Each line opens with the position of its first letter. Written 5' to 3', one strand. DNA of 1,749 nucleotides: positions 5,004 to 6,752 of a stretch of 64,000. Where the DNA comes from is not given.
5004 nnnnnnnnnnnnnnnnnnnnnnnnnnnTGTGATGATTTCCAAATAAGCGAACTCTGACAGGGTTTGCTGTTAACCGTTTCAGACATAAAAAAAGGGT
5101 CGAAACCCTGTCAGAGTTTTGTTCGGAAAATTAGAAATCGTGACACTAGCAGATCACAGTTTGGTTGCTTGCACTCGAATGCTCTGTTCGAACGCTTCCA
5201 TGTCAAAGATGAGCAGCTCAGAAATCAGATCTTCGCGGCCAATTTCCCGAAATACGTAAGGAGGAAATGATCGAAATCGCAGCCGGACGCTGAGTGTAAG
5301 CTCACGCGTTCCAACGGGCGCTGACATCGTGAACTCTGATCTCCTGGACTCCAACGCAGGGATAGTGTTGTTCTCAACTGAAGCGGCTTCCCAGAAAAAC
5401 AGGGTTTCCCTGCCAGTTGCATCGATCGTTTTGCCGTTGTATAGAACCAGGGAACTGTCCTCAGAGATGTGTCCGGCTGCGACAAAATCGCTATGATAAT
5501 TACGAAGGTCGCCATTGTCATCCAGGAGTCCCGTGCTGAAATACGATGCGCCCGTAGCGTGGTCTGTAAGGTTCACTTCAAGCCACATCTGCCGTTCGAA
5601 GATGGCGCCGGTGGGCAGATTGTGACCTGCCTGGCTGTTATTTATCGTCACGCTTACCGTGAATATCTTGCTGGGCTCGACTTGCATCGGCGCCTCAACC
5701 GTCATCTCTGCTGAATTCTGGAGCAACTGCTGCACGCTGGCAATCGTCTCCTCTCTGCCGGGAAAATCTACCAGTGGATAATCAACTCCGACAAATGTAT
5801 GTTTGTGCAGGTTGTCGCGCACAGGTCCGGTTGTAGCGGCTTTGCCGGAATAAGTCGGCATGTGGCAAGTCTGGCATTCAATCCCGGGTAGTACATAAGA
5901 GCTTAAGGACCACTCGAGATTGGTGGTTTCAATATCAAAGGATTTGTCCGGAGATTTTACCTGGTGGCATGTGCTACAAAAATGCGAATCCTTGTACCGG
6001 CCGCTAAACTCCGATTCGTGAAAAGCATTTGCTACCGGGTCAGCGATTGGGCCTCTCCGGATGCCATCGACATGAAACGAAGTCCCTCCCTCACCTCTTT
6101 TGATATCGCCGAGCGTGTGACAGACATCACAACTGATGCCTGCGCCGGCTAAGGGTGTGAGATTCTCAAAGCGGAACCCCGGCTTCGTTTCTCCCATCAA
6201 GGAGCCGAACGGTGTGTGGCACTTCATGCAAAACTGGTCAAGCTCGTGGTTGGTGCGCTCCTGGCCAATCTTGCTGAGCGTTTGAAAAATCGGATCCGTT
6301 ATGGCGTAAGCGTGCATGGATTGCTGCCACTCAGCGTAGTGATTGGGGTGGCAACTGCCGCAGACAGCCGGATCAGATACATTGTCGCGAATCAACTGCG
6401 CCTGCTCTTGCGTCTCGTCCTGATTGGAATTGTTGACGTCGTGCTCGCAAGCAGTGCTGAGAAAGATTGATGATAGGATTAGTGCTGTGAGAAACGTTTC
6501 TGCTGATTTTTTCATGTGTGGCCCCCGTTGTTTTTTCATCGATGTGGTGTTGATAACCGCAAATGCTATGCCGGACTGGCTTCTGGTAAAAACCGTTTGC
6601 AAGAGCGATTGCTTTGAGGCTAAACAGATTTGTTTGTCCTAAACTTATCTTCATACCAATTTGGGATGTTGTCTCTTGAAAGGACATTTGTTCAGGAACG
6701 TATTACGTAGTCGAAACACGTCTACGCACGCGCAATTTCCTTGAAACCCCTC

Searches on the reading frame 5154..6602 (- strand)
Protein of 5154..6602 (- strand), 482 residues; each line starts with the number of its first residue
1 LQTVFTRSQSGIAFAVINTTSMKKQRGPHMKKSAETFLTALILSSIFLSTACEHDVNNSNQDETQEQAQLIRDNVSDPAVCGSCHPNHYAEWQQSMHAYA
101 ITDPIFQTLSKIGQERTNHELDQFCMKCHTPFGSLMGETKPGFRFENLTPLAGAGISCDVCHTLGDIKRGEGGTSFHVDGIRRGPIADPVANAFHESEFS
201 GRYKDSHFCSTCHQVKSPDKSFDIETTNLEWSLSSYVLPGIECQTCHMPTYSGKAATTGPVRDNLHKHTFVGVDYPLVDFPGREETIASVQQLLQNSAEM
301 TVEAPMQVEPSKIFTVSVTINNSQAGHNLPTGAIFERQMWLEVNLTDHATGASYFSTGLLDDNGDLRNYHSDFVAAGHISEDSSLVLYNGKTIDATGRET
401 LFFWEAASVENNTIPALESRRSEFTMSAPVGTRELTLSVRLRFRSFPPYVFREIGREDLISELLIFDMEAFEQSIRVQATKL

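Call 66: search_protein_families(library=pfam, proteins=[window:5154-6602:-], max_evalue=0.001)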
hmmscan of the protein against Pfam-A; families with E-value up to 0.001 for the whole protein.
window:5154-6602:- (482 aa): 4 families
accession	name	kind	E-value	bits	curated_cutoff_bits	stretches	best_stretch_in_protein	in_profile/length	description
PF13435.11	Cytochrome_C554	-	3.5e-11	44.3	20.8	1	80-163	1-84/84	Cytochrome c554 and c-prime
PF14537.11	Cytochrom_c3_2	-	4e-06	27.7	25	0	207-251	7-37/79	Cytochrome c3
PF03264.19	Cytochrom_NNT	-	1.7e-05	25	24.1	0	205-252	35-77/174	NapC/NirT cytochrome c family, N-terminal region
PF22113.1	Mtrc-MtrF_II-IV_dom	-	8.6e-05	22.6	30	0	54-165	57-166/176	Outer membrane cytochrome MtrC/MtrF-like, domains II/IV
